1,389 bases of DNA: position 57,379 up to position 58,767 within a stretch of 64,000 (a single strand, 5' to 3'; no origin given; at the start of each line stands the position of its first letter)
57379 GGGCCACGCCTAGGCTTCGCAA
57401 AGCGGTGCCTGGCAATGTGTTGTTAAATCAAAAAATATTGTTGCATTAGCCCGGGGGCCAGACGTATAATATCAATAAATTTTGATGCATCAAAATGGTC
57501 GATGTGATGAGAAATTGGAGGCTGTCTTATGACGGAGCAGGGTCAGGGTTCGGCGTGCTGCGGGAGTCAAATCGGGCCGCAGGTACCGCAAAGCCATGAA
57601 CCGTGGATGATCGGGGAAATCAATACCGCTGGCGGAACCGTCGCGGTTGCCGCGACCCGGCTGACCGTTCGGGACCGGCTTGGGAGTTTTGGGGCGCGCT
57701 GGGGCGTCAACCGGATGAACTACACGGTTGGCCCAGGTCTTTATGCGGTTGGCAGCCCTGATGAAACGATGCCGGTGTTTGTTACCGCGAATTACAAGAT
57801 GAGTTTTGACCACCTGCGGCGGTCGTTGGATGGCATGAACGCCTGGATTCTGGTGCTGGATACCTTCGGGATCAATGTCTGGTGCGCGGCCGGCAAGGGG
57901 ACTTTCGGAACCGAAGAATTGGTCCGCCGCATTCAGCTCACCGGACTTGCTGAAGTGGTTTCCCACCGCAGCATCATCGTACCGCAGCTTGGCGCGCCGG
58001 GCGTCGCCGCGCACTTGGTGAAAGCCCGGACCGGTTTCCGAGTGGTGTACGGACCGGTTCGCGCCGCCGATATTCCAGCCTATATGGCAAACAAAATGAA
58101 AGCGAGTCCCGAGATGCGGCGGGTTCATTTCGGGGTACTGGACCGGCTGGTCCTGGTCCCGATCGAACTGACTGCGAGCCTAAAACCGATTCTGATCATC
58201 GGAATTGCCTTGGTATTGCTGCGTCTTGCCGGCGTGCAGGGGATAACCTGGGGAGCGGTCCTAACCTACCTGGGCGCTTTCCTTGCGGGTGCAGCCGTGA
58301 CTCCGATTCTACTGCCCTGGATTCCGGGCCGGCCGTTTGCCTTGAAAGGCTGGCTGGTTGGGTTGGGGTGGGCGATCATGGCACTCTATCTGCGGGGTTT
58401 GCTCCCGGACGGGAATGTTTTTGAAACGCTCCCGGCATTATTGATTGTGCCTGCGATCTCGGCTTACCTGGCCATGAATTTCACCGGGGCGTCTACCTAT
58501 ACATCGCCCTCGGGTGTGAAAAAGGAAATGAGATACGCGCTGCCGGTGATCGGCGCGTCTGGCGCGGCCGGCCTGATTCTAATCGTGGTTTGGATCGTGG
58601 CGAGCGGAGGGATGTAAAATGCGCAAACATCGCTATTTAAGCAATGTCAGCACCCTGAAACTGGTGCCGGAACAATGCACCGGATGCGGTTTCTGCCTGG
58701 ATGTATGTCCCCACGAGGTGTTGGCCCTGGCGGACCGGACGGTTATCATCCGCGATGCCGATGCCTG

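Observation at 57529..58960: hgcAB mercury-methylation gene pair, with an HgcB tail lacking the vicinal Cys-Cys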

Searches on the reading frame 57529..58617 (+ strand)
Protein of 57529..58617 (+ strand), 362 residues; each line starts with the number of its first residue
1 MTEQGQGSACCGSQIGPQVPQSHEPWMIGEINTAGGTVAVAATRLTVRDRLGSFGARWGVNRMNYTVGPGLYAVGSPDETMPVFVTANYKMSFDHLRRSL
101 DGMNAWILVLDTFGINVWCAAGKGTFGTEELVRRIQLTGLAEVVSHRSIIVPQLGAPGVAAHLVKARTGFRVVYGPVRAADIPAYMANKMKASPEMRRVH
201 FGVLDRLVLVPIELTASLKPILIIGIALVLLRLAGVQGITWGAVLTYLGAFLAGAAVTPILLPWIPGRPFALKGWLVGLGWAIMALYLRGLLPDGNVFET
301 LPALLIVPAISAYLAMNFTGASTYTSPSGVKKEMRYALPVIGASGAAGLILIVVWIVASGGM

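Call 3: search_protein_families(library=ncbifam, proteins=[window:57529-58617:+], max_evalue=0.01)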
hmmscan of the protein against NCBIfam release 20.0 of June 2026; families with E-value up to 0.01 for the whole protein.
window:57529-58617:+ (362 aa): 3 families
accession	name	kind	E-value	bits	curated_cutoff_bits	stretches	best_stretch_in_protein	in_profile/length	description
NF040863.1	HgcA_corrinoid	equivalog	2.8e-136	454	275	1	41-355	4-322/325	mercury methylation corrinoid protein HgcA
NF043039.1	HgcAB_like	equivalog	5.9e-58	197.1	285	1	64-323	13-277/350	HgcAB-like fusion protein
NF003195.0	PRK04165.1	equivalog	9.9e-20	70.8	306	1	65-191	322-448/450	acetyl-CoA decarbonylase/synthase complex subunit gamma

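Call 4: search_protein_families(library=pfam, proteins=[window:57529-58617:+], max_evalue=0.01)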
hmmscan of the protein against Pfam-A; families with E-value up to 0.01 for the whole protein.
window:57529-58617:+ (362 aa): 1 family
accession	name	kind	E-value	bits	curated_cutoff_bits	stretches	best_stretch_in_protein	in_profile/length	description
PF03599.22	CdhD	-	1.5e-12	47.4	24.8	1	66-185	267-386/387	CO dehydrogenase/acetyl-CoA synthase delta subunit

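Call 6: find_homologous_proteins(query=window:57529-58617:+, max_evalue=1e-20)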
Query window:57529-58617:+ (362 aa): 8000 proteins with E <= 1e-20 among 8000 candidates; the best 120 are listed.
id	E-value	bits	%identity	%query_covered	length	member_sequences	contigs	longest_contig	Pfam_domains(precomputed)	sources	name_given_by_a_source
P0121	2.0e-235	799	100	100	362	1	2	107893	PF03599.23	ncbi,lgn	ncbi:MAG: mercury methylation corrinoid protein HgcA [Solirubrobacterales bacterium]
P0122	5.6e-129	449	65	87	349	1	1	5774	PF03599.23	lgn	-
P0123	1.9e-126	440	58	94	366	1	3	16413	PF03599.23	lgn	-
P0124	2.7e-125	437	60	94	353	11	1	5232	PF03599.23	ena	-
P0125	2.9e-124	433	54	99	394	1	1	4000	PF03599.23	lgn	-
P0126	7.9e-124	432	59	90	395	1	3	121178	PF03599.23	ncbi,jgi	jgi:hypothetical protein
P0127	2.3e-123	430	57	96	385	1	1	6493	PF03599.23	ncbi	ncbi:MAG: mercury methylation corrinoid protein HgcA [Candidatus Saccharibacteria bacterium]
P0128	6.6e-123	429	57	96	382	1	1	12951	PF03599.23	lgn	-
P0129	7.8e-123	429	58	95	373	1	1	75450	PF03599.23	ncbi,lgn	ncbi:MAG: mercury methylation corrinoid protein HgcA [Acidobacteriota bacterium]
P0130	7.4e-122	425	54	99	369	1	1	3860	PF03599.23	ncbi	-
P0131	7.5e-122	425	59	93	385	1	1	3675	PF03599.23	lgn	-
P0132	8.7e-122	425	59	94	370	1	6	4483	PF03599.23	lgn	-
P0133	3.0e-121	423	58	91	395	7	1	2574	PF03599.23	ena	-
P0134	4.5e-121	423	58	95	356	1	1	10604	PF03599.23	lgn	-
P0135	2.4e-120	420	57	96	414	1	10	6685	PF03599.23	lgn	-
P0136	2.5e-120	420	57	92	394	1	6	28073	PF03599.23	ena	-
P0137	4.3e-120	420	60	90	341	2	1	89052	PF03599.23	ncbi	ncbi:MAG: mercury methylation corrinoid protein HgcA [Syntrophomonadaceae bacterium]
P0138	5.6e-120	419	53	97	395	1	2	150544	PF03599.23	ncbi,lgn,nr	ncbi:MAG: mercury methylation corrinoid protein HgcA [Proteobacteria bacterium]|nr:mercury methylati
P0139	5.9e-120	419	59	96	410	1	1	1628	PF03599.23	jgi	-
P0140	8.7e-120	419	54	94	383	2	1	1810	PF03599.23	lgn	-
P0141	9.8e-120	418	57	95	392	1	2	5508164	PF03599.23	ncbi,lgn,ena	-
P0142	2.4e-119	417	55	95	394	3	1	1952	PF03599.23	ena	-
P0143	3.0e-119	417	58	95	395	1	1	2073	PF03599.23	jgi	jgi:hypothetical protein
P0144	3.1e-119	417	56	93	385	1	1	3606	PF03599.23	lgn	-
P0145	3.6e-119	416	54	95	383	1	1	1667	PF03599.23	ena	-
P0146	8.7e-119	415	56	96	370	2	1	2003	PF03599.23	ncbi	-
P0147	1.7e-118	414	56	96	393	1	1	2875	PF03599.23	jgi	jgi:hypothetical protein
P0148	1.8e-118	414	54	92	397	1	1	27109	PF03599.23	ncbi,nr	ncbi:MAG: acetyl-CoA synthase subunit gamma [Syntrophus sp. (in: bacteria)]|nr:acetyl-CoA synthase s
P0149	1.8e-118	414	55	96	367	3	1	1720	PF03599.23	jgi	jgi:hypothetical protein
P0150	4.2e-118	413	57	93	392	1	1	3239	PF03599.23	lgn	-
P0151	4.9e-118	413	54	96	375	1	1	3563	PF03599.23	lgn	-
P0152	4.9e-118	413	54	98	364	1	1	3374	PF03599.23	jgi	jgi:hypothetical protein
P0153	7.1e-118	412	54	96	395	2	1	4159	PF03599.23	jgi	-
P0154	8.8e-118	412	55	97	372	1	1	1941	PF03599.23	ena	-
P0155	8.9e-118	412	57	95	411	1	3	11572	PF03599.23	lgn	-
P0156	1.1e-117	412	60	90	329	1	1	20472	PF03599.23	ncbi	ncbi:MAG: mercury methylation corrinoid protein HgcA [Syntrophomonas sp.]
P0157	1.2e-117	412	54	98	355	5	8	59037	PF03599.23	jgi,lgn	jgi:hypothetical protein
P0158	1.4e-117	411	56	92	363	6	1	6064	PF03599.23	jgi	-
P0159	1.9e-117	411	56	97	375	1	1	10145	PF03599.23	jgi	-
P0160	2.4e-117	411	55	98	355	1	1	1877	PF03599.23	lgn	-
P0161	2.8e-117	410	54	96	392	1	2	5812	PF03599.23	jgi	-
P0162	3.3e-117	410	59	92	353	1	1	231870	PF03599.23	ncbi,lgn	-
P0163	3.4e-117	410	52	93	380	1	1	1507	PF03599.23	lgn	-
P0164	3.5e-117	410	58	89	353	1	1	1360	PF03599.23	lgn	-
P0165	4.0e-117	410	56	96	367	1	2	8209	PF03599.23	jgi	jgi:hypothetical protein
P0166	4.4e-117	410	54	96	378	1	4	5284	PF03599.23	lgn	-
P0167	7.0e-117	409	55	96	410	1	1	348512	PF03599.23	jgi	jgi:hypothetical protein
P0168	9.7e-117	408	58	91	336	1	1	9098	PF03599.23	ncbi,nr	ncbi:MAG TPA: mercury methylation corrinoid protein HgcA [Syntrophomonadaceae bacterium]|nr:mercury 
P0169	9.7e-117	408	55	95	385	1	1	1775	PF03599.23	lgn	-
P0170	1.1e-116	408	55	96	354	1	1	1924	PF03599.23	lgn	-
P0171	1.8e-116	408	55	96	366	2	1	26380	PF03599.23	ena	-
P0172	1.9e-116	408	57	91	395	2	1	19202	PF03599.23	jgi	jgi:hypothetical protein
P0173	2.1e-116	407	58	93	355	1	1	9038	PF03599.23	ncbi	-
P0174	2.4e-116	407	55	95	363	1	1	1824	PF03599.23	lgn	-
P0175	3.6e-116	407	56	92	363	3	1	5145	PF03599.23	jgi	-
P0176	3.8e-116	407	56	91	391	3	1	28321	PF03599.23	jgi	jgi:hypothetical protein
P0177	4.7e-116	406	57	90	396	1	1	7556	PF03599.23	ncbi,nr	ncbi:MAG: mercury methylation corrinoid protein HgcA [Syntrophorhabdaceae bacterium]|nr:mercury meth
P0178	5.0e-116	406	55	95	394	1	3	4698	PF03599.23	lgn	-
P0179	5.6e-116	406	55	92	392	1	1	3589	PF03599.23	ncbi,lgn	-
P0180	1.0e-115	405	57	95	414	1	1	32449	PF03599.23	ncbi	ncbi:MAG: mercury methylation corrinoid protein HgcA [Methylocystaceae bacterium]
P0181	1.0e-115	405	58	92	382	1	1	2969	PF03599.23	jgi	-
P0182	1.1e-115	405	55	97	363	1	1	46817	PF03599.23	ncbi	ncbi:MAG: mercury methylation corrinoid protein HgcA [Deltaproteobacteria bacterium]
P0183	1.2e-115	405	58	90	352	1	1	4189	PF03599.23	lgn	-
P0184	1.3e-115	405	54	98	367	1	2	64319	PF03599.23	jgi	jgi:hypothetical protein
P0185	1.5e-115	405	55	95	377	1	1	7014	PF03599.23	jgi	jgi:hypothetical protein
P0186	1.5e-115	405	58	92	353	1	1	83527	PF03599.23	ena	-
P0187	1.7e-115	404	54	96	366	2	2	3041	PF03599.23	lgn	-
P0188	1.9e-115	404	54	98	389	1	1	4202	PF03599.23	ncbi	-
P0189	2.5e-115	404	54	98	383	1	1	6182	PF03599.23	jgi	-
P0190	2.8e-115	404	54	98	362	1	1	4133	PF03599.23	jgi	jgi:hypothetical protein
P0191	2.8e-115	404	55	95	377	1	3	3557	PF03599.23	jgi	jgi:hypothetical protein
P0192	2.8e-115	404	55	95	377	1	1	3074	PF03599.23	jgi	jgi:hypothetical protein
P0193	2.9e-115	404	53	98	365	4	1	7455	PF03599.23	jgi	jgi:hypothetical protein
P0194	2.9e-115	404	55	95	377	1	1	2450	PF03599.23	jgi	jgi:hypothetical protein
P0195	2.9e-115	404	55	96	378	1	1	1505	PF03599.23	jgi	jgi:hypothetical protein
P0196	3.0e-115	404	56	93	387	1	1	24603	PF03599.23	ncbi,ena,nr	ncbi:MAG: dehydrogenase/acetyl-CoA synthase gamma subunit (corrinoid Fe-S protein) [Deltaproteobacte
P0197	3.2e-115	403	55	90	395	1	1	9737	PF03599.23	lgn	-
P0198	3.3e-115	403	55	96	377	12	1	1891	PF03599.23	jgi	jgi:hypothetical protein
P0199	3.3e-115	403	55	96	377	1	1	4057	PF03599.23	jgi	jgi:hypothetical protein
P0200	3.7e-115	403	55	95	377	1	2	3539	PF03599.23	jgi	jgi:hypothetical protein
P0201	3.8e-115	403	55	96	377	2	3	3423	PF03599.23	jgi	jgi:hypothetical protein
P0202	4.3e-115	403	55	93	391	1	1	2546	PF03599.23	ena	-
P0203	5.9e-115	403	55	96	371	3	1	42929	PF03599.23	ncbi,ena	-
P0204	7.2e-115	402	53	97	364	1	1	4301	PF03599.23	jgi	jgi:hypothetical protein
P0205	7.5e-115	402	54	95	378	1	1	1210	PF03599.23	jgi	jgi:hypothetical protein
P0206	9.2e-115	402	51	98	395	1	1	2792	PF03599.23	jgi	jgi:hypothetical protein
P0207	1.1e-114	402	58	88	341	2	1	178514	PF03599.23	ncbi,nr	ncbi:MAG: acetyl-CoA synthase subunit gamma [Firmicutes bacterium]|nr:acetyl-CoA synthase subunit ga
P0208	1.3e-114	402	57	91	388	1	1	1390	PF03599.23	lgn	-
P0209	1.3e-114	401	59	95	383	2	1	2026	PF03599.23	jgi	jgi:hypothetical protein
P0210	1.4e-114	401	54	96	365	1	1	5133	PF03599.23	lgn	-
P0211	1.5e-114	401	52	98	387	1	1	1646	PF03599.23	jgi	jgi:hypothetical protein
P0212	5.5e-114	399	55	93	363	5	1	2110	PF03599.23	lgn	-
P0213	5.7e-114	399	55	92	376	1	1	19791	PF03599.23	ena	-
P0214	6.9e-114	399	53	96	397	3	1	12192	PF03599.23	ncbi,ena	-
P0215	7.2e-114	399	53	98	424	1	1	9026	PF03599.23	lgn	-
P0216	7.3e-114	399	59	86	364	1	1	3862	PF03599.23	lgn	-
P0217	8.0e-114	399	56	95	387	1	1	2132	PF03599.23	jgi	jgi:hypothetical protein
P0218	9.2e-114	399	55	94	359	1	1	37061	PF03599.23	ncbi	ncbi:MAG: mercury methylation corrinoid protein HgcA [Syntrophorhabdaceae bacterium]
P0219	9.5e-114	399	55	93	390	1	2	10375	PF03599.23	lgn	-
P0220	9.9e-114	399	53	97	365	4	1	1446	PF03599.23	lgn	-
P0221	1.0e-113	399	55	96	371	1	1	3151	PF03599.23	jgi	-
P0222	1.1e-113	398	58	86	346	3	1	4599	PF03599.23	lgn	-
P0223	1.2e-113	398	55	93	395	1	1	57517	PF03599.23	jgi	jgi:hypothetical protein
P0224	1.3e-113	398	55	91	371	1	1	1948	PF03599.23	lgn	-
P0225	1.4e-113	398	58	85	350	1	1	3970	PF03599.23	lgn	-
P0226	1.6e-113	398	56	96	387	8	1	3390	PF03599.23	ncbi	-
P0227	1.7e-113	398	58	93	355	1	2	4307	PF03599.23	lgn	-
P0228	1.7e-113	398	55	96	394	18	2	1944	PF03599.23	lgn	-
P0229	1.9e-113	398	58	88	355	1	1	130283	PF03599.23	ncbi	-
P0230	2.0e-113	398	53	97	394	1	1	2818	PF03599.23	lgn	-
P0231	2.2e-113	397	54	96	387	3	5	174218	PF03599.23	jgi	jgi:hypothetical protein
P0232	2.5e-113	397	55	92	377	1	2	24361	PF03599.23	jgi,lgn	jgi:hypothetical protein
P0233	2.7e-113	397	55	95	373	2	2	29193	PF03599.23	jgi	-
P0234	2.8e-113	397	51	95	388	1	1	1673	PF03599.23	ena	-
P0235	2.9e-113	397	54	96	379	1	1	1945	PF03599.23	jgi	jgi:CO dehydrogenase/acetyl-CoA synthase delta subunit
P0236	3.7e-113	397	53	98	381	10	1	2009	PF03599.23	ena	-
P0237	3.7e-113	397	54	96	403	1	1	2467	PF03599.23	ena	-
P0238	4.3e-113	396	52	98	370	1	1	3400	PF03599.23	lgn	-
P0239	4.4e-113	396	55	92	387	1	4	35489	PF03599.23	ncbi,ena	-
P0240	4.8e-113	396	58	81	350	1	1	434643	PF03599.23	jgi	jgi:hypothetical protein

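Call 8: find_encoding_contigs(protein=P0121, flank=10000, max_places=4)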
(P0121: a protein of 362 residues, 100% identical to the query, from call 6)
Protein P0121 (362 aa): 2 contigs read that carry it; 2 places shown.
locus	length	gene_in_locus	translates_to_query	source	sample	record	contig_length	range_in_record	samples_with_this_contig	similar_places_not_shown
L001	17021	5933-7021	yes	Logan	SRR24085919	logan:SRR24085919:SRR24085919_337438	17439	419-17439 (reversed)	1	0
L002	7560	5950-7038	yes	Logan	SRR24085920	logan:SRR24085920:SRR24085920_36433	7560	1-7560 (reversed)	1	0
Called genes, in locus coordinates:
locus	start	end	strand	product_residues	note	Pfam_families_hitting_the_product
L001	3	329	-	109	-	?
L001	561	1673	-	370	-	PF03054:tRNA_Me_trans, PF20259:tRNA_Me_trans_M, PF20258:tRNA_Me_trans_C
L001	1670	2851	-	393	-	PF00266:Aminotran_5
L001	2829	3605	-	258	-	PF00899:ThiF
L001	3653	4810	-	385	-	PF22025:ThiI_fer, PF02926:THUMP, PF02568:ThiI, PF06508:QueC (faint)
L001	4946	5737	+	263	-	PF02634:FdhD-NarQ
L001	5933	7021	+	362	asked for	PF03599:CdhD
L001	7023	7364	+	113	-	PF25160:LdpA_Fe-S-bd (weak), PF00037:Fer4 (weak), PF13237:Fer4_10 (weak), PF14697:Fer4_21 (weak), PF12838:Fer4_7, PF13187:Fer4_9, PF00037:Fer4 (weak), PF12797:Fer4_2 (weak), +2 more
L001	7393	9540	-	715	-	PF07696:7TMR-DISMED2, PF07695:7TMR-DISM_7TM, PF00512:HisKA, PF02518:HATPase_c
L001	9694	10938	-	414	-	PF06271:RDD, PF07719:TPR_2 (faint), PF13181:TPR_8 (faint), PF13371:TPR_9 (faint), PF13414:TPR_11 (faint), PF00515:TPR_1 (weak), PF13432:TPR_16 (weak), PF00515:TPR_1 (weak), +2 more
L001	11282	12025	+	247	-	PF14353:CpXC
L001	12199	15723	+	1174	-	PF00072:Response_reg, PF08448:PAS_4, PF13426:PAS_9, PF00989:PAS, PF08448:PAS_4, PF00989:PAS, PF08448:PAS_4, PF13426:PAS_9, +12 more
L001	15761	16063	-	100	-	-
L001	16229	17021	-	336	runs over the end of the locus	PF00756:Esterase (faint), PF10503:Esterase_PHB, PF00326:Peptidase_S9 (weak)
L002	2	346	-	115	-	?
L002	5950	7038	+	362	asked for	PF03599:CdhD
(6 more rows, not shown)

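Call 9: search_solved_structures(query=window:57529-58617:+, max_evalue=0.001)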
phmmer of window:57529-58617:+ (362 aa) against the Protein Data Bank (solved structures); distinct sequences matched with E-value up to 0.001: 4.
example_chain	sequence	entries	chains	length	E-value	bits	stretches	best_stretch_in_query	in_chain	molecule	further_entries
2h9a_A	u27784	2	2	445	1.3e-10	44.4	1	66-187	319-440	Carbon monoxide dehydrogenase corrinoid/iron-sulfur protein, gamma subunit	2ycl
4c1n_A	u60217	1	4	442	1.6e-10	44.1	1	66-186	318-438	CARBON MONOXIDE DEHYDROGENASE CORRINOID/IRON-SULFUR PROTEIN, GAMMA SUBUNIT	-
4djd_C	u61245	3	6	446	7.8e-08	35.3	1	70-186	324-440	Corrinoid/iron-sulfur protein large subunit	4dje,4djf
9fzy_F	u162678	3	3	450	7.5e-05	25.5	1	65-180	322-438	Corrinoid iron-sulfur protein large subunit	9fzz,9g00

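Call 12: find_related_loci(query=A1, collection=genome_contigs, flank=3000)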
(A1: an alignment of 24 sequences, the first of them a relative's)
Query A1 (362 aa) in genome_contigs; peptide patterns used: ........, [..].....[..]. (x = any residue, [..] = any of these).
600 stretches matched a pattern (row limit reached: there are more); 597 encode a relative of the query (tblastn E <= 1e-3); the best 80 are kept; 80 distinct loci.
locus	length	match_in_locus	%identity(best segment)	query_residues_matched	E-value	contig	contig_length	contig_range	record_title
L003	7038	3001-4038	53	2-341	7e-119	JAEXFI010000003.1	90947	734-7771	MAG: Bacillota bacterium isolate OH_HBB_241 k127_152799, whole genome shotgun sequence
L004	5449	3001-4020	55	13-351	2e-118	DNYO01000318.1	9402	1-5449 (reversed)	MAG TPA_asm: Deltaproteobacteria bacterium isolate UBA8936 contig_37132, whole genome shotgun sequence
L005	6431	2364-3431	53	6-354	3e-117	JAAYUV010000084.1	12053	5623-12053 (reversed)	MAG: Peptococcaceae bacterium isolate AS27yjCOA_185 85323_AS27, whole genome shotgun sequence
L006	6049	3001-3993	52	3-352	1e-116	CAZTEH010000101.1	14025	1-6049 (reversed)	MAG TPA_asm: uncultured Oscillospiraceae bacterium isolate SRP302447_co4_101 genome assembly, contig: NODE_11561_length_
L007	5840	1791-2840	53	7-350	9e-117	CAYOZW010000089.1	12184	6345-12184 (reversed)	MAG TPA_asm: uncultured Eubacteriales bacterium isolate binchicken_co81_511 genome assembly, contig: NODE_8190_length_12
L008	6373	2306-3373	51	5-354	3e-116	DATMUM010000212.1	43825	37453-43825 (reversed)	MAG TPA_asm: Mobilitalea sp. isolate SMAG_U13040 k141_52319, whole genome shotgun sequence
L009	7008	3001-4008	52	19-354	2e-114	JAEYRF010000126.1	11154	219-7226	MAG: Bacillota bacterium isolate OH_CBB_50 k127_265029, whole genome shotgun sequence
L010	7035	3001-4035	50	8-354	3e-114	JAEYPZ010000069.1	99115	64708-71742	MAG: Bacillota bacterium isolate OH_CBB_215 k127_13348, whole genome shotgun sequence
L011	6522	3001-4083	54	9-358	1e-113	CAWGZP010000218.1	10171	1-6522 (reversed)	MAG: uncultured delta proteobacterium isolate MFD02138.bin.2.17 genome assembly, contig: contig_67925, whole genome shot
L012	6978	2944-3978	51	10-354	8e-114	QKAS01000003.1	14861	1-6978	MAG: Clostridia bacterium isolate SZUA-378 scaffold_24807, whole genome shotgun sequence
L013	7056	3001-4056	54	1-354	4e-113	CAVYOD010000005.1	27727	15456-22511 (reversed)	MAG: Candidatus Aminicenantes bacterium isolate MFD04408.bin.2.57 genome assembly, contig: contig_14487, whole genome sh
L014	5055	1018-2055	51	7-354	2e-112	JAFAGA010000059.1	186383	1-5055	MAG: Bacillota bacterium isolate OH_SBlB_196 k127_1315538, whole genome shotgun sequence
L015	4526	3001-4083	49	3-354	2e-112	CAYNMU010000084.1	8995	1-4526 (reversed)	MAG TPA_asm: uncultured Eubacteriales bacterium isolate SRP284006_co1_363 genome assembly, contig: NODE_14943_length_899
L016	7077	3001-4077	50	1-354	3e-112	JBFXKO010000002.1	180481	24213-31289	MAG: Sedimentibacter sp. isolate CA_2019_TPIn_77 NODE_289_length_180481_cov_8.264186_TPIn, whole genome shotgun sequence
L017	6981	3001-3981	54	30-354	1e-111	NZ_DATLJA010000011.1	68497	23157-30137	MAG: Desulfitobacterium sp. isolate SMAG_U13683 k141_26774, whole genome shotgun sequence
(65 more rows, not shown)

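Call 53: predict_structure(alignment_id=A1)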
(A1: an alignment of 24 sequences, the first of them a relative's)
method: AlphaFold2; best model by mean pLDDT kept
length: 362 residues; sequences in the alignment: 24
mean_pLDDT: 82.3   pTM: 0.74
mean pLDDT of the five models: 82.3, 81.1, 80.3, 78.9, 77.8
residues with pLDDT >= 90: 153; 70-90: 148; 50-70: 36; < 50: 25
segments of 3 or more residues with pLDDT < 50: 1-16, 117-123
pLDDT, mean of each block of 10 residues (from residue 1): 38 45 83 94 93 79 82 97 92 92 96 60 66 94 95 71 95 89 93 86 76 74 81 76 84 85 73 92 92 86 93 80 62 90 94 87 58
secondary structure, 60 per line:
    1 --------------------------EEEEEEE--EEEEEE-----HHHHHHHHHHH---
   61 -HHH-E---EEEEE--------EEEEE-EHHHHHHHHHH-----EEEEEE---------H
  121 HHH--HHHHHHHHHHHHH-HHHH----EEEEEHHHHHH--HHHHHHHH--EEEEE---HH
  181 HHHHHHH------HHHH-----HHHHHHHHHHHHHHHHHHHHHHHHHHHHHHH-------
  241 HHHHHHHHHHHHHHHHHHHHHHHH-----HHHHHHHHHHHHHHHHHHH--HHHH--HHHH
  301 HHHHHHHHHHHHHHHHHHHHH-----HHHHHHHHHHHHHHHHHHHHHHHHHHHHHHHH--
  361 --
elements in order: E27-33 E36-41 H47-57 E70-74 E83-87 H90-99 E105-110 H120-123 H126-138 H140-143 E148-152 H153-158 H161-168 E171-175 H179-187 H194-197 H203-233 H241-264 H270-288 H291-294 H297-321 H327-358
